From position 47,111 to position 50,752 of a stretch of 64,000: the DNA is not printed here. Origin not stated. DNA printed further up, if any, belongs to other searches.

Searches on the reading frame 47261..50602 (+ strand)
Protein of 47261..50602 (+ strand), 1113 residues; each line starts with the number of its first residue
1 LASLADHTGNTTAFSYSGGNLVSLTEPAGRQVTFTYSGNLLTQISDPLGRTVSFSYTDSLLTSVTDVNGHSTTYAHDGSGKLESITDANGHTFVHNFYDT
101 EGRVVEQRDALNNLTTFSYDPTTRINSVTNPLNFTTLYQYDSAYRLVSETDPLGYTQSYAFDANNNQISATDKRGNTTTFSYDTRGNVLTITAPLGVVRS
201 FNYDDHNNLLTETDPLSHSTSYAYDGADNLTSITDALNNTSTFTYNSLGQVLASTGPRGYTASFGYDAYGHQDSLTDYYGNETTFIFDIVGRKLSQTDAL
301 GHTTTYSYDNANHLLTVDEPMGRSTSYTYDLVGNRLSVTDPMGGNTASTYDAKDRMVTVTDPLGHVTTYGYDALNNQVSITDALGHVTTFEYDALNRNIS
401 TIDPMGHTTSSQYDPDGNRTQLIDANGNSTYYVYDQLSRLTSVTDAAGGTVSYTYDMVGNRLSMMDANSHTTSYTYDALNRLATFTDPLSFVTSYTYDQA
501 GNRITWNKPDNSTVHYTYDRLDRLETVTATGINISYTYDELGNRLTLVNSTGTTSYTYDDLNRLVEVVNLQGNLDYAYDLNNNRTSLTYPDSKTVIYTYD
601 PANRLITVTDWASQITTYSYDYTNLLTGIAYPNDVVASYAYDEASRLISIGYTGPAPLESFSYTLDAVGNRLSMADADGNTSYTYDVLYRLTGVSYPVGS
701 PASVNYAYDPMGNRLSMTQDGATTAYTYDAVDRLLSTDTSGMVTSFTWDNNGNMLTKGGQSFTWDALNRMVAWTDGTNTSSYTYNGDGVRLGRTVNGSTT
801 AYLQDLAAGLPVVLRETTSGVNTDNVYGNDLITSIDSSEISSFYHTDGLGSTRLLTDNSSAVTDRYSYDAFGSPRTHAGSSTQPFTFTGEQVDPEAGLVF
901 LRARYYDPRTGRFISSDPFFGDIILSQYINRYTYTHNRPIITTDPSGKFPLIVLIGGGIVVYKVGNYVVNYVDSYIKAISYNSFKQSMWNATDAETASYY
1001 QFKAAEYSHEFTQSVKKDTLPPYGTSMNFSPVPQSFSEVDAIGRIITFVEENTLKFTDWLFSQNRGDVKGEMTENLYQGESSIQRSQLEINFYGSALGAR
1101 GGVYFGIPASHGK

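Call 52: search_protein_families(library=pfam, proteins=[window:47261-50602:+])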
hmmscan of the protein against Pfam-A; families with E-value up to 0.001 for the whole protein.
window:47261-50602:+ (1113 aa): 1 family
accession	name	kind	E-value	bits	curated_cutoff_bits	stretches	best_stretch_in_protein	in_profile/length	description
PF05593.20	RHS_repeat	-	2.5e-127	413.8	22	18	350-386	1-37/38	RHS Repeat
